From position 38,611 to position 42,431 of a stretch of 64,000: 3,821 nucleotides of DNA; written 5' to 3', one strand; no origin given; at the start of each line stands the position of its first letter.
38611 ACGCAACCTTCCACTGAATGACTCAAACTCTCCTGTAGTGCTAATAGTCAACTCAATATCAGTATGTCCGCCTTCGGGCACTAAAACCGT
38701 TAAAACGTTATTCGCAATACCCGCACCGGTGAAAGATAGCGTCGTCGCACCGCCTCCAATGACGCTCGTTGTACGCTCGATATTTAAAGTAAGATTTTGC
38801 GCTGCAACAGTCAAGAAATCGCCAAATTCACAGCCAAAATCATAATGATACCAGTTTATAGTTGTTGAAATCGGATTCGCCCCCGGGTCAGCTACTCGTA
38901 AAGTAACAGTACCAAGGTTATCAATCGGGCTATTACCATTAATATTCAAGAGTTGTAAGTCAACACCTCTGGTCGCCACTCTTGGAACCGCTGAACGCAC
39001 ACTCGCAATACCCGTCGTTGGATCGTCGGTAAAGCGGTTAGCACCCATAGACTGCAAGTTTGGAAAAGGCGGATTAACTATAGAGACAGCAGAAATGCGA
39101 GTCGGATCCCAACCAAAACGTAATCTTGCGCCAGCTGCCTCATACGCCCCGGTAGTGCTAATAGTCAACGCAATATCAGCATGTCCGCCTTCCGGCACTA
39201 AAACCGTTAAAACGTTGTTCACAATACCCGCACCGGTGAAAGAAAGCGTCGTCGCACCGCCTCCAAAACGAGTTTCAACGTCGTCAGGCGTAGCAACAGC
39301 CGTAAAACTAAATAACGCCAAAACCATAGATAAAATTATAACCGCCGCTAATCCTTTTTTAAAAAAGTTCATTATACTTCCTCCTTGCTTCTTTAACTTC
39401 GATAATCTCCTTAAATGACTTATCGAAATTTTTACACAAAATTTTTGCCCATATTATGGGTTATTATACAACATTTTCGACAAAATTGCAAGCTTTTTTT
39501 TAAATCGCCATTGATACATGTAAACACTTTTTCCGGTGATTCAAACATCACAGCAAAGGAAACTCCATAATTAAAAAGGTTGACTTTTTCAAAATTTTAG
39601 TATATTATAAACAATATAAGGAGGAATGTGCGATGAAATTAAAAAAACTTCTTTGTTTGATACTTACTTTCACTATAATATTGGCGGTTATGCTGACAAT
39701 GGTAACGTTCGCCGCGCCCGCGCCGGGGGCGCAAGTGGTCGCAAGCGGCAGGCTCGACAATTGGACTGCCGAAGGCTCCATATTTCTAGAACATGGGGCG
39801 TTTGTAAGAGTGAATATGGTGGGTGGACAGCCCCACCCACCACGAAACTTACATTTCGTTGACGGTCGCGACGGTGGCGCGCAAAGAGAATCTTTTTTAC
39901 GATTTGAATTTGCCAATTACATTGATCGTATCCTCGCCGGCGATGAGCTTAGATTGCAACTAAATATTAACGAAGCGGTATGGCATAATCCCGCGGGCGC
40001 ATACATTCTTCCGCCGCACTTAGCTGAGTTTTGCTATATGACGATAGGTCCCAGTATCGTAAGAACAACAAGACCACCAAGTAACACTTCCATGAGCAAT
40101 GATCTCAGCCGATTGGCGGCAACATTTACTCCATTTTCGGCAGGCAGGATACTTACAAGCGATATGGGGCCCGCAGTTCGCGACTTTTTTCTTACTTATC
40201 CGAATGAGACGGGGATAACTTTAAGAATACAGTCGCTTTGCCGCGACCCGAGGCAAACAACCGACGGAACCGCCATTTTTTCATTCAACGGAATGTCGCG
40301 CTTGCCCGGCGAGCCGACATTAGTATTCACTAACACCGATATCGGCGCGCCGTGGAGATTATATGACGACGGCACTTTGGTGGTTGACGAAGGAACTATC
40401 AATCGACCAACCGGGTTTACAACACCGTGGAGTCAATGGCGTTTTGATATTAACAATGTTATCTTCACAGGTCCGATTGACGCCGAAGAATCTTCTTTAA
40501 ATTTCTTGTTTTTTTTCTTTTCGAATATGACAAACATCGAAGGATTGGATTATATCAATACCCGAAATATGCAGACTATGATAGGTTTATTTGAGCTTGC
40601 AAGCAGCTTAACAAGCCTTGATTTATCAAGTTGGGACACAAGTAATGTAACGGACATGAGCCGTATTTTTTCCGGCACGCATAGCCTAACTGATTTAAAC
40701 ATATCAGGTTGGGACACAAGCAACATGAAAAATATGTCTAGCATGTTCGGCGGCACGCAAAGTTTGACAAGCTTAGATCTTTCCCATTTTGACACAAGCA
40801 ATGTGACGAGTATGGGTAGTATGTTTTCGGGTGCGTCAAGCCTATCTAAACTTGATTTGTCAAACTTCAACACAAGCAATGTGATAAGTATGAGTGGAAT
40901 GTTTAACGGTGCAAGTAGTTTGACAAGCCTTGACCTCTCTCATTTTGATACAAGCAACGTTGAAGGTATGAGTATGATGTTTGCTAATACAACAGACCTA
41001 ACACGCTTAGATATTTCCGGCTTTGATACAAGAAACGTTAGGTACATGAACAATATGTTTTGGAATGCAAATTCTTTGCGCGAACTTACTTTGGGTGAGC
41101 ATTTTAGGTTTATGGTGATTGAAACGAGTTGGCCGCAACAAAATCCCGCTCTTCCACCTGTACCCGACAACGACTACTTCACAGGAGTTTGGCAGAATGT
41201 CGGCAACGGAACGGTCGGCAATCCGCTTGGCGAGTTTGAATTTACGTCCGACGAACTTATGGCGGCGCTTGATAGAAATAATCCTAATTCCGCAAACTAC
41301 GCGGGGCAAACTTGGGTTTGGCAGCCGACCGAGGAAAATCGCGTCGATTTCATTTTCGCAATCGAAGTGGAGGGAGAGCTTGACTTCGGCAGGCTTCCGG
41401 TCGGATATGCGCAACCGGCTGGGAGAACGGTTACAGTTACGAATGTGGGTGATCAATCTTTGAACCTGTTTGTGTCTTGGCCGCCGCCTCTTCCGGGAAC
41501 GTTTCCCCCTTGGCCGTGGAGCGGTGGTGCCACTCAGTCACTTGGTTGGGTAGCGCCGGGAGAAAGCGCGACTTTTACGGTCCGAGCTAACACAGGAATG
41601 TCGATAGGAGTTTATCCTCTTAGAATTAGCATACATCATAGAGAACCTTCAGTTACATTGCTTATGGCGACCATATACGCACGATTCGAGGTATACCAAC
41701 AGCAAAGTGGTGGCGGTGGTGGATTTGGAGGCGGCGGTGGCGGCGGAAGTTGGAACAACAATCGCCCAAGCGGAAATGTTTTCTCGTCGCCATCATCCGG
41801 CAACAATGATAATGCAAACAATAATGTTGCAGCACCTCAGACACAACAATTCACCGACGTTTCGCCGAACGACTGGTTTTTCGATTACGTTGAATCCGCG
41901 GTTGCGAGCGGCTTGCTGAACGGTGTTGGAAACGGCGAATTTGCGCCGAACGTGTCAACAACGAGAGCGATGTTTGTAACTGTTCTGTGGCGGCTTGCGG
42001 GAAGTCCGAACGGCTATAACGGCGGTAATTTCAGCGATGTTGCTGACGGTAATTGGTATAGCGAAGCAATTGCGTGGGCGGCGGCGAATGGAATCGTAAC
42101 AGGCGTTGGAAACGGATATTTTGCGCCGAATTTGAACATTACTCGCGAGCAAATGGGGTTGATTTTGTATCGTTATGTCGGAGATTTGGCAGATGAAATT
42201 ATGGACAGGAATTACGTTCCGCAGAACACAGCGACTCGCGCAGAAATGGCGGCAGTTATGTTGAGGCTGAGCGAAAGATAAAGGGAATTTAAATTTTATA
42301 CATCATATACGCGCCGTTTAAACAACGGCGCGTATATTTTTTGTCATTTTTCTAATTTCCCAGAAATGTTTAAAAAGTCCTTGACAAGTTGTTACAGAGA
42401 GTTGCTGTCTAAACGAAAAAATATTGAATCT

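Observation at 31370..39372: Three-gene cohesin / dockerin / SLH operon: cellulosome-style docking with no carbohydrate-active enzymes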

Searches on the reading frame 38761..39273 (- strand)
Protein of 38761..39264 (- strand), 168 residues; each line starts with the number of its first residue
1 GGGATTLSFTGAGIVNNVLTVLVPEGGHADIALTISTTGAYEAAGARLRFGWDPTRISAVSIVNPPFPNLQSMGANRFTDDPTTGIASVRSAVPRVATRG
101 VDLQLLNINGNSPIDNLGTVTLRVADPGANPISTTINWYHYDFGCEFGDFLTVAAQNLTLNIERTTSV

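Call 15: search_protein_families(library=pfam, proteins=[window:38761-39264:-], max_evalue=10)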
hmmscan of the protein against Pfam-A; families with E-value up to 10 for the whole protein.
seq(168 aa): 0 families

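Call 47: find_homologous_proteins(query=A1, max_evalue=1)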
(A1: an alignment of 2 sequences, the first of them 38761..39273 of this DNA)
Query A1 (2 sequences): 862 candidates shared short words with the query, none scored E <= 1.

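Call 52: predict_structure(alignment_id=A1)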
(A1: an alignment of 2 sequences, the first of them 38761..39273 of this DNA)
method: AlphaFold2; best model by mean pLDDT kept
length: 171 residues; sequences in the alignment: 2
mean_pLDDT: 45.0   pTM: 0.43
mean pLDDT of the five models: 45.0, 33.7, 31.0, 30.3, 29.3
residues with pLDDT >= 90: 0; 70-90: 0; 50-70: 58; < 50: 113
segments of 3 or more residues with pLDDT < 50: 1-20, 42-49, 67-102, 109-115, 132-171
pLDDT, mean of each block of 10 residues (from residue 1): 35 43 57 59 48 54 50 37 31 32 48 50 59 48 42 37 36 31
secondary structure, 60 per line:
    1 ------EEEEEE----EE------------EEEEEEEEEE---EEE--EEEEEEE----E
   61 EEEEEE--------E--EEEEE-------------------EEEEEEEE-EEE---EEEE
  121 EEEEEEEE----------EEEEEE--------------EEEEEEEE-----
elements in order: E7-12 E31-40 E44-46 E49-55 E60-66 E78-82 E102-109 E111-113 E117-128 E139-144 E159-166

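Call 54: fold_search(model_id=the predicted structure, library=pdb)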
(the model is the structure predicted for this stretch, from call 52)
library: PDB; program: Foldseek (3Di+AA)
matches with E <= 10: 891; with E <= 0.001: 0
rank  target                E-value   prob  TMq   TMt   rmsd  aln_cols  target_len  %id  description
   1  9e7m_Ja               3.5e-02  0.95  0.39  0.11   7.2       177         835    8  In situ cryoEM structure of bacteriophage Ur-lambda tail tip complex (released 2025-11-05)
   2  7urp                  4.6e-02  0.84  0.35  0.37  10.1       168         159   10  Second cohesin module from Sca5 of Ruminococcus bromii (released 2023-05-03)
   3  4uyq_A                5.0e-02  0.98  0.39  0.46  12.6       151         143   13  High resolution structure of the third cohesin ScaC in complex with the ScaB dockerin with a mutation in the C-termina (released 2015-04-15)
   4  5e7f_G                7.6e-02  0.66  0.29  0.36  10.3       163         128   12  Complex between lactococcal phage Tuc2009 RBP head domain and a nanobody (L06) (released 2015-12-30)
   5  9l9p_S                7.6e-02  0.14  0.22  0.07  22.0       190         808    9  Cryo-EM structure of bacteriophage T1 tail tip complex (released 2025-03-12)
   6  6zzw_B                9.3e-02  0.33  0.23  0.29  14.8       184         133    9  Structure of the N terminal domain of Bc2L-C lectin (1-131) in complex with Globo H (H-type 3) and CAS No 912569-62-1 (released 2021-04-07)
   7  5e7t_H                1.4e-01  0.69  0.30  0.30   7.7       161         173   11  Structure of the tripod (BppUct-A-L) from the baseplate of bacteriophage Tuc2009 (released 2015-12-30)
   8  2zey_A                1.5e-01  0.57  0.28  0.32   7.5       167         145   10  Family 16 carbohydrate binding module (released 2008-03-04)
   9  9jjh                  1.5e-01  0.25  0.27  0.28  10.5       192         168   11  Cryo-EM structure of a T=1 VLP of RHDV GI.2 with N-terminal 1-37 residues truncated (released 2024-10-16)
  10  3zmn_B                1.5e-01  0.04  0.11  0.09  20.2       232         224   12  VP17, a capsid protein of bacteriophage P23-77 (released 2013-05-15)
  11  5e7t_G                1.7e-01  0.75  0.34  0.34   7.2       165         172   10  Structure of the tripod (BppUct-A-L) from the baseplate of bacteriophage Tuc2009 (released 2015-12-30)
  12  3ib3_B                1.7e-01  0.05  0.13  0.07  16.5       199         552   14  Crystal Structure of SACOL2612 - CocE/NonD family hydrolase from Staphylococcus aureus (released 2009-08-11)
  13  6kgc_A                2.1e-01  0.92  0.38  0.44   5.1       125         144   10  Crystal structure of CaDoc0917(R49D)-CaCohA2 complex at pH 5.4 (released 2020-07-08)
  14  1e57_B                2.1e-01  0.38  0.32  0.30  10.1       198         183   11  PHYSALIS MOTTLE VIRUS: EMPTY CAPSID (released 2001-04-26)
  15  4xup_E                2.1e-01  0.23  0.25  0.26  10.7       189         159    9  Structure of the N-terminal CBM22-1-CBM22-2 tandem domain from Paenibacillus barcinonensis Xyn10C (released 2015-06-03)
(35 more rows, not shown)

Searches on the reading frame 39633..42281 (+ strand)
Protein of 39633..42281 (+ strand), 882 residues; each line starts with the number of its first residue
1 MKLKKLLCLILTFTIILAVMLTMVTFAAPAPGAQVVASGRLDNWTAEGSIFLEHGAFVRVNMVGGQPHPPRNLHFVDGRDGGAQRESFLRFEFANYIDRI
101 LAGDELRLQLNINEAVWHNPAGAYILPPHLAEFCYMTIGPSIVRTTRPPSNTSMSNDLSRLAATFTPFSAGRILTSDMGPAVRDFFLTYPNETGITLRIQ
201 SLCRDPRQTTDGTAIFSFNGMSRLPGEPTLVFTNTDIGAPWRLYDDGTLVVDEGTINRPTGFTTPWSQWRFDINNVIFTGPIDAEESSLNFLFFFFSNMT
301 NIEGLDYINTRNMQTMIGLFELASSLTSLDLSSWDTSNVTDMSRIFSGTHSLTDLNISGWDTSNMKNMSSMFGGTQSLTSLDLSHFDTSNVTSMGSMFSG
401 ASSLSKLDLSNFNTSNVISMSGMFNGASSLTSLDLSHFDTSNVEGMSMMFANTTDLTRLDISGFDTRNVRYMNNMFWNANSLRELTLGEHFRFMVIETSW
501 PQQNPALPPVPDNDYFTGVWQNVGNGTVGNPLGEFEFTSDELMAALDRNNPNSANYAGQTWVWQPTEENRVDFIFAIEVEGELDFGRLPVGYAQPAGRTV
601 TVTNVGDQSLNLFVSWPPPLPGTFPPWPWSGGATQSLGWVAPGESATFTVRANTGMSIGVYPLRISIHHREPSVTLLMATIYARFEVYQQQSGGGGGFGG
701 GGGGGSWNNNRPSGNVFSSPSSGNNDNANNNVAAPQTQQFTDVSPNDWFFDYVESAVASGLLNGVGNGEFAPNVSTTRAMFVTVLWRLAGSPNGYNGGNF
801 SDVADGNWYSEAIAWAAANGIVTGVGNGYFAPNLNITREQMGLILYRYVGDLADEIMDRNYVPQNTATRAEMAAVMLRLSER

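Call 3: search_protein_families(library=pfam, proteins=[window:39633-42281:+], max_evalue=1)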
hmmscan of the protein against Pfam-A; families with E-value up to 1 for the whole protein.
window:39633-42281:+ (882 aa): 7 families
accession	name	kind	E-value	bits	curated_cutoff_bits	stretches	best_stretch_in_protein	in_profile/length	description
PF03382.20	DUF285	-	2.7e-45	153.4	25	2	381-483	15-114/120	Mycoplasma protein of unknown function, DUF285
PF00395.25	SLH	-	1.4e-26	92.6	20.8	2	800-841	2-43/44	S-layer homology domain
PF25013.1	LRR_Zer-1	-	1.9e-06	28.5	27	2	399-474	5-74/137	Zer-1-like, Leucine-rich repeats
PF12799.13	LRR_4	-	0.0019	18.9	27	0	376-413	1-34/44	Leucine Rich repeats (2 copies)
PF24048.1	LRR_NXF1-5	-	0.0024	17.9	30.5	0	312-367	41-97/142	NXF1/2/3/5 leucine-rich repeat domain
PF13855.12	LRR_8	-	0.0076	16.4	27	2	396-437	19-58/61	Leucine rich repeat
PF23952.1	LRR_EndoS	-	0.078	13.6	27.9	0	345-436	23-114/116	Endo-beta-N-acetylglucosaminidase EndoS LRR domain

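Call 4: search_protein_families(library=ncbifam, proteins=[window:39633-42281:+], max_evalue=1)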
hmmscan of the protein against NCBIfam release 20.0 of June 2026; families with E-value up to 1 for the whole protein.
window:39633-42281:+ (882 aa): 3 families
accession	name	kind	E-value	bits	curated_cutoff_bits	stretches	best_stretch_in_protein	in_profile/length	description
TIGR02167.2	Liste_lipo_26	repeat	6.6e-47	156.6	30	6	323-343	5-25/26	PARCEL repeat-containing surface protein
NF045896.1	Mbov_0838_LP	exception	1.2e-21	77.3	500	2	296-404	255-360/433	Mbov_0838 family PARCEL repeat surface lipoprotein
NF033190.2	inl_like_NEAT_1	exception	4.2e-11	41.9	1275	1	735-847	638-750/754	NEAT domain-containing leucine-rich repeat protein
